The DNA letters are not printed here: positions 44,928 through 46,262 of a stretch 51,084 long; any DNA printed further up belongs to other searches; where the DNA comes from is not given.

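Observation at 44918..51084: Sigma-54-driven chemosensory operon whose first gene is a REC-HD-GYP regulator overlapping cheA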

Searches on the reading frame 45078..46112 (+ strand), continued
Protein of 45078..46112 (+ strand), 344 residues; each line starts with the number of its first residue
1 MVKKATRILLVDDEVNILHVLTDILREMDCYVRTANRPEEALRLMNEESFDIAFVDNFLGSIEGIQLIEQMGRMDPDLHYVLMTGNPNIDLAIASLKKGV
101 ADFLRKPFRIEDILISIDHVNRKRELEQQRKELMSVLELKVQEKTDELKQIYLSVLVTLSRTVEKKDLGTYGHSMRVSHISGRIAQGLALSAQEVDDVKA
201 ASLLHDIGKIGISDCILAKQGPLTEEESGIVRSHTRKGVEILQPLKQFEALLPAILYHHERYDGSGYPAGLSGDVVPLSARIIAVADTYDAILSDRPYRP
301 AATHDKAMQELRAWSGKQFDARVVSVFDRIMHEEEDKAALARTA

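Call 61: search_solved_structures(query=window:45078-46112:+, max_evalue=0.00001, show_alignments=1)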
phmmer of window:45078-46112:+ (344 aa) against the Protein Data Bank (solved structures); distinct sequences matched with E-value up to 0.00001: 81 (the best 60 are shown).
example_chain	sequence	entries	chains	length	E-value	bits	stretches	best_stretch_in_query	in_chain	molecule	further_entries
5z7c_A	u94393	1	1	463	1.8e-40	142.3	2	148-309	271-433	3'3'-cGAMP-specific phosphodiesterase 3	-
4mcw_A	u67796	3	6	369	3.4e-32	115.1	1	146-328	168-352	Metal dependent phosphohydrolase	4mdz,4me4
4r8z_A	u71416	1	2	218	7.1e-28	100.9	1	177-330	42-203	Cyclic di-GMP phosphodiesterase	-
9rbz_A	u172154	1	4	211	6.3e-25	91.2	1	141-332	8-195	HD domain/sensory box protein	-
9rc0_A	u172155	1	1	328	1.6e-24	89.9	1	140-332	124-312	HD domain/sensory box protein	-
5m7n_A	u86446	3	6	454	3.9e-16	62.3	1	5-161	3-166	Nitrogen assimilation regulatory protein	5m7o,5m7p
4d6x_A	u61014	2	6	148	7.8e-16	61.4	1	5-119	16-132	BACTERIAL REGULATORY, FIS FAMILY PROTEIN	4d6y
3jte_A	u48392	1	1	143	1.4e-15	60.5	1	6-129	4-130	Response regulator receiver protein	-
1zit_A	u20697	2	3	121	1.8e-15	60.1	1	7-120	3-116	transcriptional regulator (NtrC family)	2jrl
3dzd_A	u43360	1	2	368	6.1e-15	58.4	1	7-128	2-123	Transcriptional regulator (NtrC family)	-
1zy2_A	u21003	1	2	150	7.3e-15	58.2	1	8-140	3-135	transcriptional regulator NtrC1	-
1ny5_A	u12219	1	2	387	1.7e-14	57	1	8-147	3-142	transcriptional regulator (NtrC family)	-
4l4u_A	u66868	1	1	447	1.8e-14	56.9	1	7-147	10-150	Transcriptional regulator (NtrC family)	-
9h6e_D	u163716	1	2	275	1.7e-12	50.4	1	6-132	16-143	Two-component response regulator ARR1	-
8xat_A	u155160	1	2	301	1.8e-12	50.3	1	4-132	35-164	Two-component response regulator ARR1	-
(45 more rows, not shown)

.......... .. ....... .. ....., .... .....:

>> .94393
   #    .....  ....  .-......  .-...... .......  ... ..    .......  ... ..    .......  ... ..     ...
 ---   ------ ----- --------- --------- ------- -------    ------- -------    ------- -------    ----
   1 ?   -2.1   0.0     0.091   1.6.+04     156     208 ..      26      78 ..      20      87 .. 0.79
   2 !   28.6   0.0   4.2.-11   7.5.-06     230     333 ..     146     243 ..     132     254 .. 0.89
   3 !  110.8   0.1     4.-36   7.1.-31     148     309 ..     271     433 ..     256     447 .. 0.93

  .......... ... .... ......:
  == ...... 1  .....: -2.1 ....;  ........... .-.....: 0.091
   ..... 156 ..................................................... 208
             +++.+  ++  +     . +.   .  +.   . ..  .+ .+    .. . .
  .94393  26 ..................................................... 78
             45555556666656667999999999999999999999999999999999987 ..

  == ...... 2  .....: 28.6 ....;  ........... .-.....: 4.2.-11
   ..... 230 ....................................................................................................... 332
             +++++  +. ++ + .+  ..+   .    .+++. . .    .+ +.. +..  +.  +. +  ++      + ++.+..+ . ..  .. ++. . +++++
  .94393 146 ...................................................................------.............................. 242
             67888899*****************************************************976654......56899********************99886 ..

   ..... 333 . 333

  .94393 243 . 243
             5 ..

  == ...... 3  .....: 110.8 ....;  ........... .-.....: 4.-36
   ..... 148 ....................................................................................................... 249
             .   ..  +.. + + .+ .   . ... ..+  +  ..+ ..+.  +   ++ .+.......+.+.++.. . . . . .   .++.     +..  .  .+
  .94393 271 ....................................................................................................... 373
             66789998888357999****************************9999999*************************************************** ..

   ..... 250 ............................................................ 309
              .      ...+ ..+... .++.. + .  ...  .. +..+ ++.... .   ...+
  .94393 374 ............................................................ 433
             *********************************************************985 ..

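Call 62: search_solved_structures(query=L006:17535-17909:+, max_evalue=1e-9)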
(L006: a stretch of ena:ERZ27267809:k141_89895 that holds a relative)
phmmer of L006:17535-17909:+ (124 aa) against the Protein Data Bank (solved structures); distinct sequences matched with E-value up to 1e-9: 111 (the best 60 are shown).
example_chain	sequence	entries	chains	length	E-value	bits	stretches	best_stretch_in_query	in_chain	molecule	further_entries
4ja2_A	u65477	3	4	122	1.3e-20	76.9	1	1-110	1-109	Response regulator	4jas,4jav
6azr_B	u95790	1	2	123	4.6e-20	75.1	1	1-110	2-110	Chemotaxis regulator-transmits chemoreceptor signals to flagelllar motor components CheY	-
3dge_C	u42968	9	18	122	4.7e-20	75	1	1-110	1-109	Response regulator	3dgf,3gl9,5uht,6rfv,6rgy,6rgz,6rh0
9lbr_A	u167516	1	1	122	3.3e-19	72.3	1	1-110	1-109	Response regulator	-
6rh1_C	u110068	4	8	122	6.4e-19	71.4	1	1-110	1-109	Response regulator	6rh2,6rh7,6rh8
4h60_A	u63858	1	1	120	7.6e-18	67.9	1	2-119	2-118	Chemotaxis protein CheY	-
4hnr_A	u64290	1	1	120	7.6e-18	67.9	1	2-119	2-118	Chemotaxis protein CheY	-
5t3y_A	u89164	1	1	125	6.8e-17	64.8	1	1-121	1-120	Two-component system response regulator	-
1nxo_A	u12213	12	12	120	6.9e-17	64.8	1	2-120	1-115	DNA-binding response regulator | Response regulator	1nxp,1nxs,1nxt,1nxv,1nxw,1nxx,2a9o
8fk2_A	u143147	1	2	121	9.4e-17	64.4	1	2-117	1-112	Putative response regulator CovR VicR-like protein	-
6eb7_A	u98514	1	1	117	2e-16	63.4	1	3-120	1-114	DNA-binding response regulator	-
9xzo_A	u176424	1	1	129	4.4e-16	62.2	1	3-118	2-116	De novo protein M1X0B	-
1a04_A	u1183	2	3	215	5.4e-15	58.7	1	5-114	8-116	NITRATE/NITRITE RESPONSE REGULATOR PROTEIN NARL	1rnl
1b00_A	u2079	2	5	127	1.2e-14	57.5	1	1-118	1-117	PHOSPHATE REGULON TRANSCRIPTIONAL REGULATORY PROTEIN PHOB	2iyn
1zes_A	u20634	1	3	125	1.3e-14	57.5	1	1-118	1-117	Phosphate regulon transcriptional regulatory protein phoB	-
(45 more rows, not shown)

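Call 65: list_cluster_members(proteins=[P0011, P0017, P0033, P0035, P0054, P0058, P0066, P0084, P0093, P0101])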
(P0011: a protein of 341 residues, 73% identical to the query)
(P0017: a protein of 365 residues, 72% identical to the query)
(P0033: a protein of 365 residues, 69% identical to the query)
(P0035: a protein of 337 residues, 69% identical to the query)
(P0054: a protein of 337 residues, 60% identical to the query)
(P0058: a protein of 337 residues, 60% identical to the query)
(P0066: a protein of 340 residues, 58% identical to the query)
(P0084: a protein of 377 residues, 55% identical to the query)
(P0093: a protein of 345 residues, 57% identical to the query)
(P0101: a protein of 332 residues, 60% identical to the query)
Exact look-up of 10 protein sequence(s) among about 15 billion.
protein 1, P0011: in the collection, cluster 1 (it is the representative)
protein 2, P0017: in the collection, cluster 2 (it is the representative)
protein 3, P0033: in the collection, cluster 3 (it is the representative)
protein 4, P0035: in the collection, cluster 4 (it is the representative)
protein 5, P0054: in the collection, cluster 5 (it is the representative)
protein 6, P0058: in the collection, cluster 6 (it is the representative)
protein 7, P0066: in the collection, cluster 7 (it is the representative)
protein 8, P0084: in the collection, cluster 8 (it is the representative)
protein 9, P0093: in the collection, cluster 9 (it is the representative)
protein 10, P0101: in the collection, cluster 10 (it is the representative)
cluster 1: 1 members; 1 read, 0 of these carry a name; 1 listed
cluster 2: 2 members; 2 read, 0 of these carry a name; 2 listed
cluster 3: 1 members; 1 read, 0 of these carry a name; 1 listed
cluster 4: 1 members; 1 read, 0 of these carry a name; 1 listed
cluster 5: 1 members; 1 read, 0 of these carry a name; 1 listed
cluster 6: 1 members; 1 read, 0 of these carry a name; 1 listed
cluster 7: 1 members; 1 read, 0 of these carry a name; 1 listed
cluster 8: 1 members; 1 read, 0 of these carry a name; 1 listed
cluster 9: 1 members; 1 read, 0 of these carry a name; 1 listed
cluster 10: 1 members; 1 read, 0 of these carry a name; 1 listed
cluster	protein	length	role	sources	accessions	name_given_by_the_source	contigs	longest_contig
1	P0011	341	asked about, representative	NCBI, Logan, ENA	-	-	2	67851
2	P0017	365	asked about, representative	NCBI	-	-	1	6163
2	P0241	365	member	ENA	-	-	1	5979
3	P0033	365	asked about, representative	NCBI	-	-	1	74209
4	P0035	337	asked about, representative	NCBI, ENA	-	-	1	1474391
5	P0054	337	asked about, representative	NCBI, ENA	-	-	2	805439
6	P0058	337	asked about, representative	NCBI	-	-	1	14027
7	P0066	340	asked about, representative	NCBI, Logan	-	-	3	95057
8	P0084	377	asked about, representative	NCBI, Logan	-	-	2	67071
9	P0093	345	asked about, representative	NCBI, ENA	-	-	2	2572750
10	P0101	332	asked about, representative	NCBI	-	-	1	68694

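Call 66: find_encoding_contigs(protein=P0064, flank=10000, max_places=1)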
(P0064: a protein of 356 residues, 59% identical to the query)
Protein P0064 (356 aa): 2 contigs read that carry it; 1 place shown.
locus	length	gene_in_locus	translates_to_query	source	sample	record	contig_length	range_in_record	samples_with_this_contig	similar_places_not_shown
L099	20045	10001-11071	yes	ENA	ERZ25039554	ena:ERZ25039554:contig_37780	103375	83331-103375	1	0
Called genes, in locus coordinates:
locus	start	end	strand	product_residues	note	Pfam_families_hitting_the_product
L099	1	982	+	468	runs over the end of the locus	PF00072:Response_reg, PF00158:Sigma54_activat, PF14532:Sigma54_activ_2, PF07728:AAA_5 (weak), PF25601:AAA_lid_14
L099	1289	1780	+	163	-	PF01584:CheW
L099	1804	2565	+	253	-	PF13557:Phenol_MetA_deg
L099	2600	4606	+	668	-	PF00672:HAMP, PF00015:MCPsignal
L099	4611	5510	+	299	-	PF03705:CheR_N, PF01739:CheR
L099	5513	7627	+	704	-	PF01627:Hpt, PF07194:P2 (weak), PF02895:H-kinase_dim, PF02518:HATPase_c, PF01584:CheW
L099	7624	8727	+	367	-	PF00072:Response_reg, PF01339:CheB_methylest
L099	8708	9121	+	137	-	PF00072:Response_reg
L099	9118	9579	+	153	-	PF13690:CheX, PF04509:CheC (weak)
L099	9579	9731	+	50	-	-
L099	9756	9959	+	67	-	PF00072:Response_reg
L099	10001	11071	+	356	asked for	PF00072:Response_reg, PF13487:HD_5, PF01966:HD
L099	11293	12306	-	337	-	PF12801:Fer4_5, PF00037:Fer4 (faint), PF13237:Fer4_10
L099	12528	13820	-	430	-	-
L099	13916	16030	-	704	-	PF03190:Thioredox_DsbH, PF13899:Thioredoxin_7, PF07221:GlcNAc_2-epim (faint)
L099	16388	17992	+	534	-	PF00140:Sigma70_r1_2, PF04542:Sigma70_r2, PF04539:Sigma70_r3, PF04545:Sigma70_r4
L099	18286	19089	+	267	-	PF00481:PP2C, PF13672:PP2C_2, PF07228:SpoIIE (faint)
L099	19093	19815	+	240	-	PF16697:Yop-YscD_cpl, PF00498:FHA, PF16697:Yop-YscD_cpl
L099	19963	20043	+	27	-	?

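Call 67: find_encoding_contigs(protein=P0107, flank=10000, max_places=1)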
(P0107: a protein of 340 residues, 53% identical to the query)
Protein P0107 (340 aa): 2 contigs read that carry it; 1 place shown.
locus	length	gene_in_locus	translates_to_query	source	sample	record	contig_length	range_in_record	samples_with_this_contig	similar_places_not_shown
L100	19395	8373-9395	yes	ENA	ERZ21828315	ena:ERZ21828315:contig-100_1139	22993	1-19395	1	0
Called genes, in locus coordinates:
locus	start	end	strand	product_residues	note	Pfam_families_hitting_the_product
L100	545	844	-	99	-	-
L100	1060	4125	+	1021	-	PF05170:AsmA (weak), PF05359:DUF748, PF05170:AsmA (weak)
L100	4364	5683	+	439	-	PF00072:Response_reg, PF00158:Sigma54_activat, PF14532:Sigma54_activ_2, PF07728:AAA_5 (weak), PF25601:AAA_lid_14, PF02954:HTH_8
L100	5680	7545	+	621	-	PF13188:PAS_8 (faint), PF00672:HAMP, PF00989:PAS, PF08448:PAS_4, PF13426:PAS_9, PF00512:HisKA, PF02518:HATPase_c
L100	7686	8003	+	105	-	-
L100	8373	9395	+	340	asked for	PF00072:Response_reg, PF13487:HD_5, PF01966:HD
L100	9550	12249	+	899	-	PF00072:Response_reg, PF00989:PAS, PF13426:PAS_9, PF08447:PAS_3, PF08448:PAS_4, PF00512:HisKA, PF02518:HATPase_c, PF00072:Response_reg, +3 more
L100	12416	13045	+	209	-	PF07027:DUF1318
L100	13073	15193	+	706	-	PF08206:OB_RNB, PF17876:CSD2, PF00773:RNB, PF00575:S1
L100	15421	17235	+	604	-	PF02705:K_trans, PF22776:K_trans_C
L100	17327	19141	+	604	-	PF02705:K_trans, PF22776:K_trans_C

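Call 89: predict_structure(alignment_id=A2)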
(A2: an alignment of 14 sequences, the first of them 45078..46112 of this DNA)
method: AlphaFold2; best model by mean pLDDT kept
length: 344 residues; sequences in the alignment: 14
mean_pLDDT: 79.5   pTM: 0.53
mean pLDDT of the five models: 79.5, 77.5, 77.0, 76.6, 72.6
residues with pLDDT >= 90: 88; 70-90: 166; 50-70: 80; < 50: 10
segments of 3 or more residues with pLDDT < 50: 1-3, 339-341
pLDDT, mean of each block of 10 residues (from residue 1): 74 90 89 95 95 93 91 93 87 84 86 89 87 81 72 69 56 81 95 88 73 63 71 60 64 68 58 77 87 71 86 85 92 65 50
secondary structure, 60 per line:
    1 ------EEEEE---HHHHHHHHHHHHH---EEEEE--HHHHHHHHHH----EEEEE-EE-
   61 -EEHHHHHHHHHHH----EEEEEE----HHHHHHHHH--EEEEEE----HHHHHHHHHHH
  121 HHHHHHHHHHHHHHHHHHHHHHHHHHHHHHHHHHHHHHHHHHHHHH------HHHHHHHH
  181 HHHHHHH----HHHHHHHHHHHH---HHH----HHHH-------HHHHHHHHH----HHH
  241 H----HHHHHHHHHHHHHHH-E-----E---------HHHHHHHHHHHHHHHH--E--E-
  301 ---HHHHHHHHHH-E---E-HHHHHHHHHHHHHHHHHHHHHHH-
elements in order: E7-11 H15-27 E31-35 H38-47 E52-56 H64-74 E79-84 H89-97 E100-105 H110-166 H173-187 H192-203 H214-217 H225-233 H238-241 H246-260 H278-293 H304-313 H321-343

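Call 91: search_protein_families(library=ncbifam, proteins=[L006:16689-17513:+, L006:17535-17909:+, L100:7686-8003:+], max_evalue=0.001)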
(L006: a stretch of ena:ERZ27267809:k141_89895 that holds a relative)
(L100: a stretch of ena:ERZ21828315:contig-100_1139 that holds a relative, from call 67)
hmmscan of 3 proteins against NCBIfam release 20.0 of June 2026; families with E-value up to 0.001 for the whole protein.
L006:16689-17513:+ (274 aa): 3 families
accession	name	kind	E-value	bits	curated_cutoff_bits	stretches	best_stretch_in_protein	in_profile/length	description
TIGR01817.1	nifA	equivalog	3.9e-05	22.6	528.85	1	101-260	2-168/534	nif-specific transcriptional activator NifA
NF047786.1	his_kin_MadS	equivalog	8e-05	21.9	500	1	188-263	116-189/434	MadS family sensor histidine kinase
NF041606.1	dguan_cyc_DgcA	equivalog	0.00056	19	370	0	200-261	121-182/340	diguanylate cyclase DgcA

L006:17535-17909:+ (124 aa): 94 families (the best 25 are shown)
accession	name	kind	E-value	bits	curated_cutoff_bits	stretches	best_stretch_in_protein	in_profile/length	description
NF041733.1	resp_reg_CseB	equivalog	4.4e-20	72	350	1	4-118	2-112/228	two-component system response regulator CseB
TIGR02154.1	PhoB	equivalog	4.3e-19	68.7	296.2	1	2-118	2-117/226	phosphate regulon transcriptional regulator PhoB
NF007135.0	PRK09581.1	equivalog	9.3e-19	67.6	474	1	1-117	1-116/457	PleD family two-component system response regulator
NF007969.0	PRK10693.1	equivalog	2.9e-18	66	329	1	3-110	8-112/337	two-component system response regulator RssB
NF040534.1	resp_reg_YycF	equivalog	3e-18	65.9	340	1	3-117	1-111/231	response regulator YycF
NF045991.1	RespRegCtrARhodob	equivalog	3.1e-17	63.1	350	1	4-118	2-113/224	response regulator transcription factor CtrA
NF001965.0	PRK00742.1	subfamily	6.6e-17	61.7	293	1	4-110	5-111/357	chemotaxis-specific protein-glutamate methyltransferase CheB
NF008199.0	PRK10955.1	equivalog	7.1e-17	62.1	341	1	3-118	2-112/232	envelope stress response regulator transcription factor CpxR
NF040689.1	MtrAB_MtrA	equivalog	2.2e-16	59.9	300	1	5-117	1-109/219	MtrAB system response regulator MtrA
NF008034.0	PRK10766.1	equivalog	2.5e-16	59.9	275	1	1-118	1-114/231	two-component system response regulator TorR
NF007546.0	PRK10161.1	equivalog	4.6e-16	59.1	471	1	1-118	1-117/229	phosphate response regulator transcription factor PhoB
NF045944.1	ResRegRpaBCyano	equivalog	4.9e-16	58.8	330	1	6-119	1-110/229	response regulator transcription factor RpaB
NF007935.0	PRK10651.1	equivalog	7.4e-16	58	250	1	4-117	8-120/216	two-component system response regulator NarL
NF008469.0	PRK11361.1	equivalog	1.4e-15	57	714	1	3-119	5-118/461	acetoacetate metabolism transcriptional regulator AtoC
NF007005.1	PRK09468.1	equivalog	3.5e-15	56.1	331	1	3-118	4-116/237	osmolarity response regulator transcription factor OmpR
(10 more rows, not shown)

L100:7686-8003:+ (105 aa): 1 family
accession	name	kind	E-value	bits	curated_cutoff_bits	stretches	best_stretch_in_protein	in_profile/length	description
NF045718.1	two_CW_domain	domain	2e-33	114.6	35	1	3-82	1-80/80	two-CW domain-containing protein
